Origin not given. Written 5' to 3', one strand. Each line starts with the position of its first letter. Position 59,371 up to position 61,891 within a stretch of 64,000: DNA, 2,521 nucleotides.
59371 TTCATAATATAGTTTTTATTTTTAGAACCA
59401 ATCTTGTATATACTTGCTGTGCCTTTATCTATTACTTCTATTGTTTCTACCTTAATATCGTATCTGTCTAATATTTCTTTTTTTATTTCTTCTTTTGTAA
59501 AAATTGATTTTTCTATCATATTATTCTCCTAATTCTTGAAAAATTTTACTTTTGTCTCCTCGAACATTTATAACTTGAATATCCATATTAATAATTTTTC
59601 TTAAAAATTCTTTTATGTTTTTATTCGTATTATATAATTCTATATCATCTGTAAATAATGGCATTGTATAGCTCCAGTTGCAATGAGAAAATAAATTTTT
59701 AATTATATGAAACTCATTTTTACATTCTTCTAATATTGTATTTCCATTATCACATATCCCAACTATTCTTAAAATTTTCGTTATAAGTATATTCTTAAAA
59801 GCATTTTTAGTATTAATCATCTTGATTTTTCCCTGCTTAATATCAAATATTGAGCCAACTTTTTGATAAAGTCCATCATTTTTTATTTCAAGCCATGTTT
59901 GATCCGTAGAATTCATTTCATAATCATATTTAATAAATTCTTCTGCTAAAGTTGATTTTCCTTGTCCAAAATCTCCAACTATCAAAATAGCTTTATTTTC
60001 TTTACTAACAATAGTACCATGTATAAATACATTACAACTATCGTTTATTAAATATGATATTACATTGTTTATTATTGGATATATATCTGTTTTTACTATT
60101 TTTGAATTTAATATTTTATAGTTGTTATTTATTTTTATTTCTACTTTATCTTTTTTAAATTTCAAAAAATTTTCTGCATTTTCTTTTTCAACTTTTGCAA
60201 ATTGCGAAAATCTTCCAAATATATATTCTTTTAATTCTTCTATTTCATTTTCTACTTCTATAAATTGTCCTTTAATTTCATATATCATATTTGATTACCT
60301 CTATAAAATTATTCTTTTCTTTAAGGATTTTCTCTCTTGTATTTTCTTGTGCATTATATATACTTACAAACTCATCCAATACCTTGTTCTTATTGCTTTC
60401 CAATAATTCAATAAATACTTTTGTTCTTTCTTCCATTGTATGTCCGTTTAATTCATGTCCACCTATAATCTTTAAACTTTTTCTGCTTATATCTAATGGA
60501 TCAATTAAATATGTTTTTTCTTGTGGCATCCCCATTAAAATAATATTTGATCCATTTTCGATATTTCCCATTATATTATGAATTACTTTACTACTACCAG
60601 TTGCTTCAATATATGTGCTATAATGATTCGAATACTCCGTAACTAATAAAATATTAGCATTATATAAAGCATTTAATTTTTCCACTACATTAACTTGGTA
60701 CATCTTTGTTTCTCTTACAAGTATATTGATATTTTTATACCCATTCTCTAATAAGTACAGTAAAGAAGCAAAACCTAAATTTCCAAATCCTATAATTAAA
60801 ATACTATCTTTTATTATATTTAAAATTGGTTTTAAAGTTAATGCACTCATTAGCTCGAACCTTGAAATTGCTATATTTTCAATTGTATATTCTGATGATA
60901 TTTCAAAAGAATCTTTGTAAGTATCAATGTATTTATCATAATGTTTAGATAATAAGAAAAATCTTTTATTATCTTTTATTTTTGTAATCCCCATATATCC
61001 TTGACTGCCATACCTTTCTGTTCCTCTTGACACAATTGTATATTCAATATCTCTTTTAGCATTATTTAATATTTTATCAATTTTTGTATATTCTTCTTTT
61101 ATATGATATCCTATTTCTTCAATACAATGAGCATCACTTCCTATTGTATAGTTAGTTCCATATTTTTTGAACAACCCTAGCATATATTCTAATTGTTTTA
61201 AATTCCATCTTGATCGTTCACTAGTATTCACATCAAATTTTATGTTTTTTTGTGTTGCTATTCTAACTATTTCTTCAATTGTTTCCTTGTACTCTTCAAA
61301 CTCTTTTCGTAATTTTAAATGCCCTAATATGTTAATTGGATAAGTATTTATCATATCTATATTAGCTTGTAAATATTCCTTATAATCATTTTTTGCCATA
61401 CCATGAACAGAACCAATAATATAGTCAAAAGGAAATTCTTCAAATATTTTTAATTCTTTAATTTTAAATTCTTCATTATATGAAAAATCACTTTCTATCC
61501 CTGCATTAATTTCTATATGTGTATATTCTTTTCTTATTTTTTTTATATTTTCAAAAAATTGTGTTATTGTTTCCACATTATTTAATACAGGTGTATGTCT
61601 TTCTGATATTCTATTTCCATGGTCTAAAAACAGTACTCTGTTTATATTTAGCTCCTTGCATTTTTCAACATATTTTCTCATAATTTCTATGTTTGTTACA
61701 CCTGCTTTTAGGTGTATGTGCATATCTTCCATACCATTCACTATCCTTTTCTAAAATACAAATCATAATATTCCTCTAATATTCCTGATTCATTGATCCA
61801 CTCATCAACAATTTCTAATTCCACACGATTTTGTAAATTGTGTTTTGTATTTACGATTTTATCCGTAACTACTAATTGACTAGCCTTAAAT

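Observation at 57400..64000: AT-rich six-gene operon of unassigned function: TIM-barrel isomerase, SAH-hydrolase-like NAD protein, PHP-dehydrogenase fusion, HprK-like P-loop protein, APH-like kinase and Gfo/Idh/MocA oxidoreductase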

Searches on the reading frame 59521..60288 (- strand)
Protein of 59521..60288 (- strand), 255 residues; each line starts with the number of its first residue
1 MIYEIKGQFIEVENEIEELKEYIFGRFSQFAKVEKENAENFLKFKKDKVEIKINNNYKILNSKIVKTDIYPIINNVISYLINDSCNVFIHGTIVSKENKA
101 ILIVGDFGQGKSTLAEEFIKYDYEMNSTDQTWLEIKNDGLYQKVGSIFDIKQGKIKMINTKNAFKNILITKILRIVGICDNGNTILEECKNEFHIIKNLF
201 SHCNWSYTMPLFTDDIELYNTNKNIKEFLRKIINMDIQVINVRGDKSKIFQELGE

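Call 3: search_protein_families(library=pfam, proteins=[window:59521-60288:-], max_evalue=0.01)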
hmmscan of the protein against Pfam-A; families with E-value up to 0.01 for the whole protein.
window:59521-60288:- (255 aa): 2 families
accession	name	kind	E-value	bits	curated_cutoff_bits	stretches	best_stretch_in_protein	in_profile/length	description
PF07475.17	Hpr_kinase_C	-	0.0023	18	33.3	1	88-131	8-51/171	HPr Serine kinase C-terminal domain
PF20720.3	nSTAND3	-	0.0093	16.1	27.2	1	96-121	15-40/155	Novel STAND NTPase 3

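Call 4: search_protein_families(library=ncbifam, proteins=[window:59521-60288:-], max_evalue=0.01)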
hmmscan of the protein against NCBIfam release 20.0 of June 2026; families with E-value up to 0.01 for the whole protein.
window:59521-60288:- (255 aa): 5 families
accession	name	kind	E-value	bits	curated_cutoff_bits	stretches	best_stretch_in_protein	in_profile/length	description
TIGR00679.1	hpr-ser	equivalog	2.5e-05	23.7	240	1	45-129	92-174/300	HPr(Ser) kinase/phosphatase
TIGR04352.1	HprK_rel_A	equivalog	5.4e-05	22.4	200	1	86-160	96-169/280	HprK-related kinase A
TIGR04355.1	HprK_rel_B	hypoth_equivalog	0.00016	20.9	200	1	72-140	130-198/351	HprK-related kinase B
TIGR00231.1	small_GTP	domain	0.0047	16.7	42.5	1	98-130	3-36/164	GTP-binding protein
TIGR03015.1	pepcterm_ATPase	hypoth_equivalog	0.0056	16.1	324.5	0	94-199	39-149/269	XrtA/PEP-CTERM system-associated ATPase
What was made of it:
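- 59521..60288 (-): Short HprK-like P-loop protein (255 aa), here called HprK2. Weak HPr-kinase hits, E 2e-3 to 2.5e-5 (calls 3, 4).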

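Call 8: search_protein_families(library=pfam, proteins=[window:59521-60288:-], max_evalue=1)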
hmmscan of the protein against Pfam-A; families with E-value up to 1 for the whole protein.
window:59521-60288:- (255 aa): 11 families
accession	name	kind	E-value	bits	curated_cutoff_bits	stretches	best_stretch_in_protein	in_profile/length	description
PF07475.17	Hpr_kinase_C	-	0.0023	18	33.3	1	88-131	8-51/171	HPr Serine kinase C-terminal domain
PF20720.3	nSTAND3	-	0.0093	16.1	27.2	1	96-121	15-40/155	Novel STAND NTPase 3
PF06745.19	ATPase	-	0.015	15.1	26.6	1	97-120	18-41/231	KaiC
PF05621.17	TniB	-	0.022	14.6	22.4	1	96-130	33-67/189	Bacterial TniB protein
PF08477.19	Roc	-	0.031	14.9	27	1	101-135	2-36/119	Ras of Complex, Roc, domain of DAPkinase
PF00350.29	Dynamin_N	-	0.039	14.4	27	1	101-122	1-22/168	Dynamin family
PF13555.12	AAA_29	-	0.052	13.7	27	1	96-114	20-38/61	P-loop containing region of AAA domain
PF13401.12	AAA_22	-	0.077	13.8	27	1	97-121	4-28/130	AAA domain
PF02482.25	Ribosomal_S30AE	-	0.081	14.1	23.7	1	5-78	3-74/88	Sigma 54 modulation protein / S30EA ribosomal protein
PF02367.23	TsaE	-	0.17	12.2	26.6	1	96-120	19-43/128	Threonylcarbamoyl adenosine biosynthesis protein TsaE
PF13191.12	AAA_16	-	0.31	12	32.6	1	97-121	23-47/167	AAA ATPase domain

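Call 9: search_protein_families(library=padloc, proteins=[window:59521-60288:-], max_evalue=0.01)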
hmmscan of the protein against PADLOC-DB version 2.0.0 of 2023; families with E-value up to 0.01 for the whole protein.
window:59521-60288:- (255 aa): 1 family
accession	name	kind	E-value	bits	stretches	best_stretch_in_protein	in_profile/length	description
PDLC04140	mad8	-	0.0009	16.8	1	96-219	25-143/314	mads_8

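Call 57: search_solved_structures(query=A3, max_evalue=1, show_alignments=1)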
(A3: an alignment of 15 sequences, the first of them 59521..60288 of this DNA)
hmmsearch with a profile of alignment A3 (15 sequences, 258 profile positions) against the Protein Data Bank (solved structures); distinct sequences matched with E-value up to 1: 9.
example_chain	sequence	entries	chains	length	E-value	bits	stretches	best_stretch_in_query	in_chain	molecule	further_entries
6c2u_A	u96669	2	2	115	0.017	17.7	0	99-120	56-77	phosphate-loop protein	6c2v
5c1s_A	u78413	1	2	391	0.027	17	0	87-119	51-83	Small GTPase EhRabX3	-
1ko7_A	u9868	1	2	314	0.031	16.8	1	60-129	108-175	Hpr kinase/phosphatase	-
5c1t_A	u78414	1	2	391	0.034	16.7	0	87-118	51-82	Small GTPase EhRabX3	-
1jb1_A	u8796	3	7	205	0.11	15.1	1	88-131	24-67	HPRK PROTEIN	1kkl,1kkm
2qmh_A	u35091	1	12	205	0.11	15.1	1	88-131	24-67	HPr kinase/phosphorylase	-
5njt_x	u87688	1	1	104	0.11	15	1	1-73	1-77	Ribosome hibernation promotion factor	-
3tqf_A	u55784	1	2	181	0.12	15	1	90-148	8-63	Hpr(Ser) kinase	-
3cpj_B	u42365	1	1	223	0.62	12.6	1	101-128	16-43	GTP-binding protein YPT31/YPT8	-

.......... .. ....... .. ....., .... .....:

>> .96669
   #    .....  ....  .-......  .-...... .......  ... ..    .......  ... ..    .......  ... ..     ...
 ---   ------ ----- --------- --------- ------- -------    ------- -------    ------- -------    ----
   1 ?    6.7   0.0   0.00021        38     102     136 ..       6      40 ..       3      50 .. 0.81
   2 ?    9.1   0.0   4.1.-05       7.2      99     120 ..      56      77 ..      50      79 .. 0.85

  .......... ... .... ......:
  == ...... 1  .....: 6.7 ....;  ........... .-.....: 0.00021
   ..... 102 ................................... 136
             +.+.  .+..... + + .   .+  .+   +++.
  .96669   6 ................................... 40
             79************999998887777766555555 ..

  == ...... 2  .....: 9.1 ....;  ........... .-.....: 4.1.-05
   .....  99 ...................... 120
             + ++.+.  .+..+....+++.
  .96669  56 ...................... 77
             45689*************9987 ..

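Call 81: find_homologous_proteins(query=A3, max_evalue=0.001)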
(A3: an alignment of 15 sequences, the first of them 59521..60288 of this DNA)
Query A3 (15 sequences) (255 aa, profile of the alignment): 96 proteins with E <= 0.001 among 5730 candidates.
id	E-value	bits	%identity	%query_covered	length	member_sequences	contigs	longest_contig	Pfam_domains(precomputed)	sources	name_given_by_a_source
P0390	1.5e-108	380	56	100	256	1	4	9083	-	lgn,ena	-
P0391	2.3e-108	379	55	100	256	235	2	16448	-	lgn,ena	-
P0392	2.7e-108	379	56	100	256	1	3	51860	-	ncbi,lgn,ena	-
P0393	3.2e-108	379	56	100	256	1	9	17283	-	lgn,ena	-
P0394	4.4e-108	379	56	100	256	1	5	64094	-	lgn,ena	-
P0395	7.6e-108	378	56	100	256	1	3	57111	-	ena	-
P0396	9.0e-108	378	56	100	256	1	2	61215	-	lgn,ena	-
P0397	9.0e-108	378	56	100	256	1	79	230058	-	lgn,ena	-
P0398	1.1e-107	377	56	100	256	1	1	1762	-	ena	-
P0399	1.4e-107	377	56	100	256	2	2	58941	-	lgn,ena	-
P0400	1.5e-107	377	56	100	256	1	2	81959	-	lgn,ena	-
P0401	1.6e-107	377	55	100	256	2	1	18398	-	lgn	-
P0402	2.7e-107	376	55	100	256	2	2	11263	-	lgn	-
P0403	7.2e-107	375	55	100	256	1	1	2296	-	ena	-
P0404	1.5e-106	374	57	100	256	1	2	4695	-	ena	-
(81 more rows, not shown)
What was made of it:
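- Closest known: HPr kinase/phosphorylase and HprK-related RiPP kinases. Different: The family is tiny and specific to this cluster (call 81), and two or three paralogues occur per cluster.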

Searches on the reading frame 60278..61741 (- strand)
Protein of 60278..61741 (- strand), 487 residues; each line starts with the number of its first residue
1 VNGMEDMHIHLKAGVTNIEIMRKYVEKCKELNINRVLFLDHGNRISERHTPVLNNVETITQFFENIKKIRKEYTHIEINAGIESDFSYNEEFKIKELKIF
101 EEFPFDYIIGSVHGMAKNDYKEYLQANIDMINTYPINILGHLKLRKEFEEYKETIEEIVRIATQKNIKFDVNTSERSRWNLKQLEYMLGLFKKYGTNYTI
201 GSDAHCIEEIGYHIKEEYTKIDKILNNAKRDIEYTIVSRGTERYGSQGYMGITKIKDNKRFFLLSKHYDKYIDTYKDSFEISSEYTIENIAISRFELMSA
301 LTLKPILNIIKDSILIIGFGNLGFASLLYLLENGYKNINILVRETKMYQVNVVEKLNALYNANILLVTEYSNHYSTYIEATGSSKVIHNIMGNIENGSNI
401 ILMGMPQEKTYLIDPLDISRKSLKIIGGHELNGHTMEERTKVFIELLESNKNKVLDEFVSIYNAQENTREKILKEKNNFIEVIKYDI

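Call 3: search_protein_families(library=pfam, proteins=[window:60278-61741:-], max_evalue=0.01)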
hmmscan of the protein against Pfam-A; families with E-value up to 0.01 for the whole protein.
window:60278-61741:- (487 aa): 2 families
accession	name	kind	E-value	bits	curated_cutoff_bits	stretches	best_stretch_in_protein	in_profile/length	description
PF02811.25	PHP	-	5.2e-12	46.8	26.4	1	7-174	2-164/164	PHP domain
PF16912.11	Glu_dehyd_C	-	6e-09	36.1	34.9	1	311-421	31-147/211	Glucose dehydrogenase C-terminus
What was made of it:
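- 60278..61741 (-): Fusion (487 aa) of a HisJ-type PHP phosphoesterase with an MDR-like NAD(P) Rossmann domain. Pfam PHP 5e-12 and Glu_dehyd_C 6e-9 (call 3).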

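Call 4: search_protein_families(library=ncbifam, proteins=[window:60278-61741:-], max_evalue=0.01)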
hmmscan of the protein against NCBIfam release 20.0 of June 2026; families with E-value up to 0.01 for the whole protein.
window:60278-61741:- (487 aa): 9 families
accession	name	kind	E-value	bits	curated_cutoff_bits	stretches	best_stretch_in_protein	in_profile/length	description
NF005596.0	PRK07328.1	subfamily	1.2e-22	80.6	202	2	4-115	3-116/269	histidinol-phosphatase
TIGR01856.1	hisJ_fam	subfamily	4.3e-16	59.4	90.2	2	6-115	2-113/252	histidinol-phosphatase HisJ family protein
NF006702.0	PRK09248.1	domain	9.8e-15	54.7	264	1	4-234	4-230/246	PHP domain-containing protein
NF004086.0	PRK05588.1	equivalog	2.1e-11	44.3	321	2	147-219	160-234/255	histidinol phosphate phosphatase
NF005996.1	PRK08123.1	equivalog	9.7e-11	41.4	133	2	109-214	141-258/262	histidinol-phosphatase HisJ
NF005597.0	PRK07329.1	equivalog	1.5e-10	41.1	303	1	5-234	4-244/257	hypothetical protein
NF005235.0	PRK06740.1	equivalog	6.2e-09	35.7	442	1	56-222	118-311/335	histidinol phosphate phosphatase domain-containing protein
NF005928.0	PRK07945.1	equivalog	0.00033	20.1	250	1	6-211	101-302/337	PHP domain-containing protein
NF003808.0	PRK05396.1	equivalog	0.0026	16.7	380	1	308-450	161-305/341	L-threonine 3-dehydrogenase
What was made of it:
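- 60278..61741 (-): HisJ-family NCBIfam hits are below cut-off (call 4).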

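Call 9: search_protein_families(library=padloc, proteins=[window:60278-61741:-], max_evalue=0.01)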
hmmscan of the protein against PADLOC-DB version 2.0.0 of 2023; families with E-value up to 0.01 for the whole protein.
window:60278-61741:- (487 aa): 0 families

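Call 21: search_solved_structures(query=window:60278-61741:-, max_evalue=0.01)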
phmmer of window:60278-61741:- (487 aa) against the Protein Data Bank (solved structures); distinct sequences matched with E-value up to 0.01: 4.
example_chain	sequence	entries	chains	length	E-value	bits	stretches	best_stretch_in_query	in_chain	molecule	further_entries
2yxo_A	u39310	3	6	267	7.7e-10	41.5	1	6-216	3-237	Histidinol phosphatase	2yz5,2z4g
4gc3_A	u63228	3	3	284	3.4e-05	26.2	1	6-210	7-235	L-HISTIDINOL PHOSPHATE PHOSPHATASE | Histidinol-phosphatase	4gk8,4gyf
2b5v_A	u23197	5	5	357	0.0072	18.5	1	284-420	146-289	glucose dehydrogenase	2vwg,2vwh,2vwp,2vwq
2b5w_A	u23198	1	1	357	0.0072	18.5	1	284-420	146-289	glucose dehydrogenase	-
